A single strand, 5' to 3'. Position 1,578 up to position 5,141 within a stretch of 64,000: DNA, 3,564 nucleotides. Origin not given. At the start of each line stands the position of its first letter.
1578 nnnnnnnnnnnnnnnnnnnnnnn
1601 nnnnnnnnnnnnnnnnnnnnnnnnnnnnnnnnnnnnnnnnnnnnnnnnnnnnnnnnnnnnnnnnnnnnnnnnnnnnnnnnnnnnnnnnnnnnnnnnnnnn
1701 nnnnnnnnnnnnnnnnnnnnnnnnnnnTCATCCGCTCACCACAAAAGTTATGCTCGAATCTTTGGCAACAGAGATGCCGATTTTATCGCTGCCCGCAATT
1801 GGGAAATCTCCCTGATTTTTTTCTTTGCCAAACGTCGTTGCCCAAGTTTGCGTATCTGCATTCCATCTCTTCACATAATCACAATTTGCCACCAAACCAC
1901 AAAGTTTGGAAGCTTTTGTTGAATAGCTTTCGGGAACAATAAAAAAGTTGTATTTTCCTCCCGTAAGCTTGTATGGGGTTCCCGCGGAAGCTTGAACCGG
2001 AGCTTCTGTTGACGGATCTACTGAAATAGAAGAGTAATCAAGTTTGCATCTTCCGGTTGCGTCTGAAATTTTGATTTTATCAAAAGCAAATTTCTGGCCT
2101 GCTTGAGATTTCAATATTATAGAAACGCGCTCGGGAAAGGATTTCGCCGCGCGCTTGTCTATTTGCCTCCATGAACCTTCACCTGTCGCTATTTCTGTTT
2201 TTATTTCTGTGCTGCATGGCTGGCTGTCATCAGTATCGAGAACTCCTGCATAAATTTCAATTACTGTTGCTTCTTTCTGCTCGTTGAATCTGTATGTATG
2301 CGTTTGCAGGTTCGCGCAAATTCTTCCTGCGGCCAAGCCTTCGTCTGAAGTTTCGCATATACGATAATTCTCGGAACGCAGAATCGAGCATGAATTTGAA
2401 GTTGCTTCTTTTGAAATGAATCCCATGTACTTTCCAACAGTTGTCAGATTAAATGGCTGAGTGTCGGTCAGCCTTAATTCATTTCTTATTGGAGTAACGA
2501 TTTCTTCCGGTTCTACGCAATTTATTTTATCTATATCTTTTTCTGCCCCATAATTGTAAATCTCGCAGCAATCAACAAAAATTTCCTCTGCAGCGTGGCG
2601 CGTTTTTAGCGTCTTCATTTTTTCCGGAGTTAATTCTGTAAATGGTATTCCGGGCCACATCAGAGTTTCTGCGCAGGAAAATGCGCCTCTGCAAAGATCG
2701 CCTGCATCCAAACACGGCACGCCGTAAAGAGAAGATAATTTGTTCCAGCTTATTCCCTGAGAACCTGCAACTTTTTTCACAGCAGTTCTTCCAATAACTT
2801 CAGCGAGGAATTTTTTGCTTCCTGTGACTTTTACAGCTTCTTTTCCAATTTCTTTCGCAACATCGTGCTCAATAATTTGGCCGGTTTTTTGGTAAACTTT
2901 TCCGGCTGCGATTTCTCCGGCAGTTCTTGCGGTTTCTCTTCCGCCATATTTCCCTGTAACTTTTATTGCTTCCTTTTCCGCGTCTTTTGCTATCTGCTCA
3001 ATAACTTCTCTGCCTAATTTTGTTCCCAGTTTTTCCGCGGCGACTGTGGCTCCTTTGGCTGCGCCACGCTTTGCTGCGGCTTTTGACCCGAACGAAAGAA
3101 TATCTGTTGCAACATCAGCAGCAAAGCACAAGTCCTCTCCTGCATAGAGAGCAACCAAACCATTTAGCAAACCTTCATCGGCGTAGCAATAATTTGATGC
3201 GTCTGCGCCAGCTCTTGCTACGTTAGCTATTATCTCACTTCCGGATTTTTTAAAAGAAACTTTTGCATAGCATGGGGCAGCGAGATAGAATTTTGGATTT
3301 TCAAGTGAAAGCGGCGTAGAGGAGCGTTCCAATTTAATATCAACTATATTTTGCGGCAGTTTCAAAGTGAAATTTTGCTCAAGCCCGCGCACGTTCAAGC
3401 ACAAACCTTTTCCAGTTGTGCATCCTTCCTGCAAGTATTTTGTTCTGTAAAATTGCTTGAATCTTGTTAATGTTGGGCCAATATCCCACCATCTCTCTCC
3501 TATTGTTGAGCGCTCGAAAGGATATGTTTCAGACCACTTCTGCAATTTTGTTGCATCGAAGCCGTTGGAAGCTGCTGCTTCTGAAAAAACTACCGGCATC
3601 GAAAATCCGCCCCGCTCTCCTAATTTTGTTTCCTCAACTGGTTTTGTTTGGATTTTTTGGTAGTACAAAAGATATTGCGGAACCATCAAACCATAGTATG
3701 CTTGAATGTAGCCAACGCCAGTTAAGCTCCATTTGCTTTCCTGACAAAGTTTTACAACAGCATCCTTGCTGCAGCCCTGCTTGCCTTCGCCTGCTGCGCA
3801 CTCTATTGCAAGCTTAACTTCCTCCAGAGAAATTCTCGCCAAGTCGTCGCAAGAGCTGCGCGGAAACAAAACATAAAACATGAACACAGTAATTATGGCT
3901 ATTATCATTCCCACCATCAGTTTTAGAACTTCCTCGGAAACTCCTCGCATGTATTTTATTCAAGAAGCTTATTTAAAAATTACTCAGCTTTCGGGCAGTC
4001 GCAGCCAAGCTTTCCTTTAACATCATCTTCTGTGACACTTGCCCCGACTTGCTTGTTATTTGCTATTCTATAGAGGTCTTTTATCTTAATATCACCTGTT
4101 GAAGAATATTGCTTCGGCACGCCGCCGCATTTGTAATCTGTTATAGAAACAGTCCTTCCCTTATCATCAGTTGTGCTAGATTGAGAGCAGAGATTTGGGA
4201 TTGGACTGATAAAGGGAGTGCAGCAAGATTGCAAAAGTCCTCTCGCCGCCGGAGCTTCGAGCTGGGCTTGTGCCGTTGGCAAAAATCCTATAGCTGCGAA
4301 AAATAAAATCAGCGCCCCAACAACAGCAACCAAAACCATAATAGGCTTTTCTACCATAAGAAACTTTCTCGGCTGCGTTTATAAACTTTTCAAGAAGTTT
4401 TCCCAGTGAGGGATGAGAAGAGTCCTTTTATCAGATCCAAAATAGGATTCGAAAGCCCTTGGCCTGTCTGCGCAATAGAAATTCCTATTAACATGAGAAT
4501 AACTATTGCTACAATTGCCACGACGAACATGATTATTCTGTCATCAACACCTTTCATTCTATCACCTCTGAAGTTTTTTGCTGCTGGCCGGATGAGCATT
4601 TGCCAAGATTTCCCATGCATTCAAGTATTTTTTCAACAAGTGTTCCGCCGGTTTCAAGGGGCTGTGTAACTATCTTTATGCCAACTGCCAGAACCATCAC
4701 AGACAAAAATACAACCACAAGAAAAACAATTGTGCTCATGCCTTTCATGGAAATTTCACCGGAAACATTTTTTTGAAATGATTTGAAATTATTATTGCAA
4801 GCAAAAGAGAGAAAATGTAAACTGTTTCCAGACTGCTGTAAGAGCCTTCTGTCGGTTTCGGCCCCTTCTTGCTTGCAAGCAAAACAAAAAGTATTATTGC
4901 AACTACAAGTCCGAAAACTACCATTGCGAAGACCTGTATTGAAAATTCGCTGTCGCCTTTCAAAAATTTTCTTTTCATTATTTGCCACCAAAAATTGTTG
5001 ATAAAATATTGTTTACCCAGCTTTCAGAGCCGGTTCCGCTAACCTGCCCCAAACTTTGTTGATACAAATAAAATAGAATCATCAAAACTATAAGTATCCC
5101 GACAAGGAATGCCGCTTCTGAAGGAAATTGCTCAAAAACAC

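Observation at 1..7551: Eleven-gene operon of prepilin-like proteins with two giant Cys-rich members and a CARDB-tipped subunit: candidate undescribed archaeal type-IV-like filament or attachment organelle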

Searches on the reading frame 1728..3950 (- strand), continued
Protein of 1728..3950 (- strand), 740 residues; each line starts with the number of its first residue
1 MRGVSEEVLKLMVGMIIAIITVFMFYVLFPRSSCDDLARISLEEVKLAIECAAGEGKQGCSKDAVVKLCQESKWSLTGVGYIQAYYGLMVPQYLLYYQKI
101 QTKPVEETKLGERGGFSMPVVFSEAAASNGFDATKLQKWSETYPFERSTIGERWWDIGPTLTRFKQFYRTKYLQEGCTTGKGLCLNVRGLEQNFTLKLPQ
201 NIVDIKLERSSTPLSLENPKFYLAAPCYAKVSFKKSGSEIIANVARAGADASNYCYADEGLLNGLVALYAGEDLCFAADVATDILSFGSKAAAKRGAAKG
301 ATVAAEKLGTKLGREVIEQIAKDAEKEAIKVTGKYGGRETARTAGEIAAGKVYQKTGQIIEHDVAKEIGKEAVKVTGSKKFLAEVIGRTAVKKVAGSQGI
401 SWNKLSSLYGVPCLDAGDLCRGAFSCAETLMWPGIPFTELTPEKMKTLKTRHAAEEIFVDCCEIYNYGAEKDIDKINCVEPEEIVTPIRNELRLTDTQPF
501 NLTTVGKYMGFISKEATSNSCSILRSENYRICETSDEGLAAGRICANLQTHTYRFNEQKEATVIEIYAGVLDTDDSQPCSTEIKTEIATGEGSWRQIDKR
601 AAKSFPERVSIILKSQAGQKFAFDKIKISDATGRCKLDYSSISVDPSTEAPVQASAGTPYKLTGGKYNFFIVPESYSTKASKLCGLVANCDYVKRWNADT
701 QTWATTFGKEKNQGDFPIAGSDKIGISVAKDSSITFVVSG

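Call 58: predict_structure(alignment_id=A1)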
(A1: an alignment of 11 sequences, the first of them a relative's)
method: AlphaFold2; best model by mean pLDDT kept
length: 740 residues; sequences in the alignment: 11
mean_pLDDT: 61.6   pTM: 0.37
mean pLDDT of the five models: 61.6, 60.1, 56.7, 55.6, 53.7
residues with pLDDT >= 90: 18; 70-90: 281; 50-70: 200; < 50: 241
segments of 3 or more residues with pLDDT < 50: 1-3, 24-31, 72-90, 101-175, 211-218, 246-253, 257-264, 266-290, 375-401, 404-421, 429-450, 647-650, 710-713
pLDDT, mean of each block of 10 residues (from residue 1): 53 72 47 71 88 82 77 38 37 65 35 25 27 28 35 36 46 53 73 80 72 42 66 84 58 48 48 41 36 58 55 57 72 58 69 59 58 47 42 43 45 39 50 43 46 63 71 81 66 77 78 69 62 77 73 84 78 62 88 83 72 73 90 81 61 78 75 83 80 75 57 66 80 72
secondary structure, 60 per line:
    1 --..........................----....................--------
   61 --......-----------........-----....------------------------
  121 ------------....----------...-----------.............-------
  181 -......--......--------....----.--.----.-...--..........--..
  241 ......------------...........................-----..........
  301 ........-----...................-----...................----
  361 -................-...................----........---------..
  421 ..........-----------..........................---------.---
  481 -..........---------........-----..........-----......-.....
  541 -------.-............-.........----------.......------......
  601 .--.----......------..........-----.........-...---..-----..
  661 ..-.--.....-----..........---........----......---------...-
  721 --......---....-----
elements in order (helices of 4 or more, strands of 3 or more residues): H3-28 H33-52 E63-68 H80-87 E93-96 H133-136 H161-173 E182-187 E190-195 E204-207 E222-224 E227-236 E239-246 H259-285 H291-308 H314-332 H338-356 H362-377 H379-397 H402-409 H419-430 H442-467 H482-491 H502-508 H514-523 E529-531 H536-540 E550-561 E563-571 E582-588 E595-601 E609-614 E621-630 E636-644 E659-662 E667-671 E677-679 H680-686 E690-697 E702-707 E717-719 E723-728 E732-735

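Call 60: search_protein_representatives(alignment_id=A1)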
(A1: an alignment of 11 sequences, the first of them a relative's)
Query: 11 sequences, 809 profile positions. Proteins with E-value up to 0.001 (for the whole library): 166; up to 1e-10: 63; up to 1e-30: 20. The best 150 are listed.
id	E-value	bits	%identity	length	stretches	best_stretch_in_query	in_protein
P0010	0.0e+00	1246.2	-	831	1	1-807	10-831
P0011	0.0e+00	1153.4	-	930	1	1-808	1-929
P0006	0.0e+00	1052.5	-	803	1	2-808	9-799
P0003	0.0e+00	1036.5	-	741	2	1-339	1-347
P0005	4.2e-296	1000.9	-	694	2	1-336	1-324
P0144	1.0e-269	913.6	-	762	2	2-323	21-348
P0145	1.1e-268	910.2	-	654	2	2-285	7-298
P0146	8.8e-230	781.5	-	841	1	1-805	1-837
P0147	1.6e-215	734.4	-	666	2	1-289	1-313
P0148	8.4e-207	705.5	-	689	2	1-308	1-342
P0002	7.6e-204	695.7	-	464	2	1-300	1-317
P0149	1.1e-186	638.9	-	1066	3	291-805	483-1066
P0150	2.1e-183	628.1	-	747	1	177-807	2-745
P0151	2.7e-174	598.0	-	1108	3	295-805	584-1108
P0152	5.7e-169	580.4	-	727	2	1-340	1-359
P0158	3.6e-27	111.4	-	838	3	199-290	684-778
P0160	1.2e-24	103.0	-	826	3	199-283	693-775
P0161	1.9e-24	102.4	-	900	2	2-130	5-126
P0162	2.1e-24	102.2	-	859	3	198-279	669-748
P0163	7.2e-24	100.5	-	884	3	1-130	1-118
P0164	9.3e-22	93.5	-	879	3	197-283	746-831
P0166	1.1e-19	86.7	-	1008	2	6-133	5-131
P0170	1.3e-18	83.1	-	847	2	8-132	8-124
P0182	6.8e-15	70.8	-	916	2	1-130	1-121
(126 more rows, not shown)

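Call 62: fold_search(model_id=the predicted structure, library=pdb)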
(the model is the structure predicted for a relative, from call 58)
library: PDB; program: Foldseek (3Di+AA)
matches with E <= 10: 1418; with E <= 0.001: 10
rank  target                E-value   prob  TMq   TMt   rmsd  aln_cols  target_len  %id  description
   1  6fzv_D                2.4e-04  0.99  0.13  0.27   9.7       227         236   12  Crystal structure of the metalloproteinase enhancer PCPE-1 bound to the procollagen C propeptide trimer (short) (released 2018-07-04)
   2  7rga_E                4.3e-04  0.98  0.10  0.23  17.0       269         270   10  Crystal structure of nanoCLAMP3:VHH in complex with MTX (released 2022-05-25)
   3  2qqj                  5.0e-04  1.00  0.12  0.25  15.6       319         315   10  Crystal Structure of the b1b2 Domains from Human Neuropilin-2 (released 2007-11-20)
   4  8hgg_C                6.2e-04  1.00  0.11  0.06  18.9       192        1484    9  Structure of 2:2 PAPP-A.ProMBP complex (released 2023-01-11)
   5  4xup_A                7.6e-04  0.97  0.11  0.21  16.9       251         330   11  Structure of the N-terminal CBM22-1-CBM22-2 tandem domain from Paenibacillus barcinonensis Xyn10C (released 2015-06-03)
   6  7rga_A                7.9e-04  0.99  0.10  0.26  17.8       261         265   11  Crystal structure of nanoCLAMP3:VHH in complex with MTX (released 2022-05-25)
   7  6za2_B                7.9e-04  0.82  0.09  0.07  14.5       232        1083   11  Crystal structure of dimeric latent PorU from Porphyromonas gingivalis (released 2021-09-29)
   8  4qdr                  8.8e-04  0.99  0.11  0.23  16.0       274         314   11  Physical basis for Nrp2 ligand binding (released 2015-04-15)
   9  2v5d                  8.8e-04  0.93  0.12  0.12  21.8       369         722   12  Structure of a Family 84 Glycoside Hydrolase and a Family 32 Carbohydrate-Binding Module in Tandem from Clostridium perf (released 2009-01-27)
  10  8vsd_F                9.7e-04  0.96  0.11  0.20  21.0       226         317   11  avb8/L-TGF-b1/GARP (released 2024-09-11)
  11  6v7l_C                1.1e-03  0.63  0.08  0.14  17.5       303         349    8  The structure of the P212121 crystal form of canavalin at 173 K (released 2020-02-19)
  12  8ivw_D                1.1e-03  0.99  0.12  0.20  16.6       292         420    9  Crystal structure of NRP2 in complex with aNRP2-10 Fab fragment (released 2023-07-12)
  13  2orz_A                1.3e-03  0.93  0.09  0.19  18.5       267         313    9  Structural Basis for Ligand Binding and Heparin Mediated Activation of Neuropilin (released 2007-04-03)
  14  4qdq_A                1.3e-03  0.99  0.11  0.22  15.8       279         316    9  Physical basis for Nrp2 ligand binding (released 2015-04-15)
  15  4xup_F                1.3e-03  0.97  0.11  0.22  22.1       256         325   13  Structure of the N-terminal CBM22-1-CBM22-2 tandem domain from Paenibacillus barcinonensis Xyn10C (released 2015-06-03)
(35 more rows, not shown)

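Call 63: list_cluster_members(proteins=[P0158, P0160, P0161, P0162, P0163, P0164, P0166, P0170, P0182, P0144])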
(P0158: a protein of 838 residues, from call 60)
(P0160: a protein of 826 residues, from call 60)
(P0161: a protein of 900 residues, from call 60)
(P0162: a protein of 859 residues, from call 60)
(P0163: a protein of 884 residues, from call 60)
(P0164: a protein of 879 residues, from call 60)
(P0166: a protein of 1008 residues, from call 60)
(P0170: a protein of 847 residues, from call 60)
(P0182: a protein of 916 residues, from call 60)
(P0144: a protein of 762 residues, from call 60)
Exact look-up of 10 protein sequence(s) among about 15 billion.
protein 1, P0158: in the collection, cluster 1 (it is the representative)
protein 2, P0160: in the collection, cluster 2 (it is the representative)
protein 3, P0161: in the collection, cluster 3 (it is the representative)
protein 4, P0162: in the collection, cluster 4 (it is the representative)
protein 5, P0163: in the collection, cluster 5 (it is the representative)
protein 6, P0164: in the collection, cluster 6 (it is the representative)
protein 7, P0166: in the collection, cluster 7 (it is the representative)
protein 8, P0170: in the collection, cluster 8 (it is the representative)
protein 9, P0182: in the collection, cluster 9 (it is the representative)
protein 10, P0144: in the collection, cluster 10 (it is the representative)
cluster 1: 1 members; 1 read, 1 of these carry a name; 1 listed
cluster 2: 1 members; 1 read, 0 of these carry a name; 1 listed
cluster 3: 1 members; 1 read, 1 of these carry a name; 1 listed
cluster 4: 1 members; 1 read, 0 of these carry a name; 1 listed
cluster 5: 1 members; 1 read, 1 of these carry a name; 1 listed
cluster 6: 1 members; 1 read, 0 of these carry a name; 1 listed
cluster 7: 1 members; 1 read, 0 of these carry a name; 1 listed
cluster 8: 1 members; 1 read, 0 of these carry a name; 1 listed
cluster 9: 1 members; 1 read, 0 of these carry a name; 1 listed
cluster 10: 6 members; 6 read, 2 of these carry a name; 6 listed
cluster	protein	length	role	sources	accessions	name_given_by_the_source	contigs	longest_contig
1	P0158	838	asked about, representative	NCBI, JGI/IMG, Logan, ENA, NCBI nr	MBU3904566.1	MAG: hypothetical protein KJ906_00245 [Nanoarchaeota archaeon] | hypothetical protein [Nanoarchaeota archaeon]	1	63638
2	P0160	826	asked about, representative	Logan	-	-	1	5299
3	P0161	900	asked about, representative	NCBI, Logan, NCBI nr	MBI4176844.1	MAG: hypothetical protein HY516_00595 [Candidatus Aenigmarchaeota archaeon] | hypothetical protein [Candidatus Aenigmarchaeota archaeon]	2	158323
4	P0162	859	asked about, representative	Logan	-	-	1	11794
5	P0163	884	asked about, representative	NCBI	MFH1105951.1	MAG: hypothetical protein V1731_01940 [Candidatus Aenigmatarchaeota archaeon]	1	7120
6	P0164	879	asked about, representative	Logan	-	-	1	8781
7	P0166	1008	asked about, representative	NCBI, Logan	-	-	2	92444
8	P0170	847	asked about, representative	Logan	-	-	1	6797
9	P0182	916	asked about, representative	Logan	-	-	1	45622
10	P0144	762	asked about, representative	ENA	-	-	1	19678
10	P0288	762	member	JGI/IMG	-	hypothetical protein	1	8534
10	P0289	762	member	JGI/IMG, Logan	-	hypothetical protein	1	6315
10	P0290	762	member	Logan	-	-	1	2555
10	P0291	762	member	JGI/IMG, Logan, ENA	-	-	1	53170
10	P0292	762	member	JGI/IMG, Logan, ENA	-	-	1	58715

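Call 66: find_encoding_contigs(protein=P0126, flank=10000, max_places=1)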
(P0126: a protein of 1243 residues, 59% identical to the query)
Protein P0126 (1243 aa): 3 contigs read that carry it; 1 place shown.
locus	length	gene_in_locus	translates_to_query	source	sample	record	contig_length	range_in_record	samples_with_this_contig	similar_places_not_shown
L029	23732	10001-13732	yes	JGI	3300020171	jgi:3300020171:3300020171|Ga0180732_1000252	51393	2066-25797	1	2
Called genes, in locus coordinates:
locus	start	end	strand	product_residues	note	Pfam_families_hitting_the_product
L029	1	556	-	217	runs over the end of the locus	PF01351:RNase_HII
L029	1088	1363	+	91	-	-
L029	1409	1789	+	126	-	-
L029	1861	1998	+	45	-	-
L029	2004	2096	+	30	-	-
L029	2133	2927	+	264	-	PF25133:TYW2_N_2, PF02475:TRM5-TYW2_MTfase, PF06325:PrmA (faint), PF13847:Methyltransf_31 (weak), PF09445:Methyltransf_15, PF13649:Methyltransf_25 (weak)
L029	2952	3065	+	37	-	-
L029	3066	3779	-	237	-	PF02475:TRM5-TYW2_MTfase, PF05175:MTS, PF13847:Methyltransf_31 (weak)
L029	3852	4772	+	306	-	-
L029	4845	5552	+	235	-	PF00590:TP_methylase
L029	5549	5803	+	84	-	PF04010:DUF357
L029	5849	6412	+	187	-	-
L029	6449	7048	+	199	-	-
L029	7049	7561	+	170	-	-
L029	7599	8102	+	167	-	-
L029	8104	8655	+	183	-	-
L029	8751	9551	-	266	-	-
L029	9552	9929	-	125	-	-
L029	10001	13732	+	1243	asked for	PF00437:T2SSE (weak), PF14890:Intein_splicing, PF14528:LAGLIDADG_3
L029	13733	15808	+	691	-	PF00482:T2SSF (faint)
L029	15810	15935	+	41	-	-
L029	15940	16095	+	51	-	-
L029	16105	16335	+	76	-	-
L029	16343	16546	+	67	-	-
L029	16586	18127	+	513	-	-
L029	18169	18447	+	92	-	-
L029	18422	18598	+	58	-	-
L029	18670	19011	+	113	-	-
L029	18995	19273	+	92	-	-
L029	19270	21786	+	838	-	-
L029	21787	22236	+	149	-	-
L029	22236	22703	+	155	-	-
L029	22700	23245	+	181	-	-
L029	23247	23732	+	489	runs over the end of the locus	PF07705:CARDB (weak), PF13948:DUF4215 (weak)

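Call 67: find_encoding_contigs(protein=P0061, flank=10000, max_places=1)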
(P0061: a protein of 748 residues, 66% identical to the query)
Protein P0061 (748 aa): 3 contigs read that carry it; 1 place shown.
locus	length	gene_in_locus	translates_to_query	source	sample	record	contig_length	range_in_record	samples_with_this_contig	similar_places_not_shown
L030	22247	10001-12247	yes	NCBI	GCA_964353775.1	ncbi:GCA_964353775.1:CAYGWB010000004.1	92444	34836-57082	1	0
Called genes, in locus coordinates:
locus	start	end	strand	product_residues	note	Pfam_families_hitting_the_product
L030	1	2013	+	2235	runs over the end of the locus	PF19077:Big_13 (faint)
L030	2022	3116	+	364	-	-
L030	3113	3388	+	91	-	PF01282:Ribosomal_S24e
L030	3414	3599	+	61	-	PF22191:IBR_1 (faint), PF01599:Ribosomal_S27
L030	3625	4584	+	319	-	PF00814:TsaD, PF22521:HypF_C_2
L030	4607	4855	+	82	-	PF04010:DUF357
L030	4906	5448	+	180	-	-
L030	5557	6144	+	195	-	-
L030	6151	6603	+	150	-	-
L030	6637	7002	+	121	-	-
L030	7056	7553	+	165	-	-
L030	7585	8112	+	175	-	-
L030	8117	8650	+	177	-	-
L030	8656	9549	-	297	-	-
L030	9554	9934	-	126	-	-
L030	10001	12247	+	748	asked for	PF00437:T2SSE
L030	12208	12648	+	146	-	-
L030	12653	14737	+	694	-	PF00482:T2SSF (faint)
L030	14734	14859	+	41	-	-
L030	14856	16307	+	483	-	-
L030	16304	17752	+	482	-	-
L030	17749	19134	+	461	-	-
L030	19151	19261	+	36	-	-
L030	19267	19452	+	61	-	-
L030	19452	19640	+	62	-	-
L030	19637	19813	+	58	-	-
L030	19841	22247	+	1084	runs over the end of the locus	-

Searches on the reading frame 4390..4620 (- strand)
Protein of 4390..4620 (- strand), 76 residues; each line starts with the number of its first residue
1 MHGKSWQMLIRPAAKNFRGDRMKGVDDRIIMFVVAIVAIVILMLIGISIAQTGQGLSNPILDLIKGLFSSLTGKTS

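Call 5: search_protein_families(library=pfam, proteins=[window:4390-4620:-], max_evalue=1)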
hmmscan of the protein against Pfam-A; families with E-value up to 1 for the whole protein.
window:4390-4620:- (76 aa): 4 families
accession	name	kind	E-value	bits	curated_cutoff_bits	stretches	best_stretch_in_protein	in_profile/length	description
PF10717.14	ODV-E18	-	0.051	13.9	28.1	1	21-59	18-56/87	Occlusion-derived virus envelope protein ODV-E18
PF09889.16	DUF2116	-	0.11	12.9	26.8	1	16-44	27-55/59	Probable treble clef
PF05624.19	LSR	-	0.51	10.9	25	1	30-51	4-25/48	Lipolysis stimulated receptor (LSR)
PF02009.21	RIFIN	-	0.78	10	32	1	23-45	280-302/327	Rifin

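Call 6: search_protein_families(library=ncbifam, proteins=[window:4390-4620:-], max_evalue=1)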
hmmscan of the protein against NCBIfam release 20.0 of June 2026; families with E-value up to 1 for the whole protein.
window:4390-4620:- (76 aa): 1 family
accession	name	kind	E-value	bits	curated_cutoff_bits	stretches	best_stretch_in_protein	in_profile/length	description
TIGR00145.1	TIGR00145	subfamily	0.018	14.6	303.8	1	26-71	36-81/282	EfeU/Ftr1 family ferrous iron transporter subunit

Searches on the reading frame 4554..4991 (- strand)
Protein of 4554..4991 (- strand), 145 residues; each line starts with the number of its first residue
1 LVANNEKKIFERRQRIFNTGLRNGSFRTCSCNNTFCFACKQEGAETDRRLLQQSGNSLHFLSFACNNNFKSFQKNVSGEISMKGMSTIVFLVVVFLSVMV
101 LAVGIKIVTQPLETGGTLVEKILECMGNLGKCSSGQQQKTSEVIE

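Call 5: search_protein_families(library=pfam, proteins=[window:4554-4991:-], max_evalue=1)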
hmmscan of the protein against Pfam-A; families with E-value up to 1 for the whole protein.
window:4554-4991:- (145 aa): 3 families
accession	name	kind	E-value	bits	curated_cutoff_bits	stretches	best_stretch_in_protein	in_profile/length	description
PF01485.27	IBR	-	0.0065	17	24.3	1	24-42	39-58/65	IBR domain, a half RING-finger domain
PF14862.11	Defensin_big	-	0.055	14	25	0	103-134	12-41/55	Big defensin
PF03383.21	Serpentine_r_xa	-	0.071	13.5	22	1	65-114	32-79/153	Caenorhabditis serpentine receptor-like protein, class xa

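Call 6: search_protein_families(library=ncbifam, proteins=[window:4554-4991:-], max_evalue=1)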
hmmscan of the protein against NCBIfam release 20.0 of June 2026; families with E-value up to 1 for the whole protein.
window:4554-4991:- (145 aa): 0 families
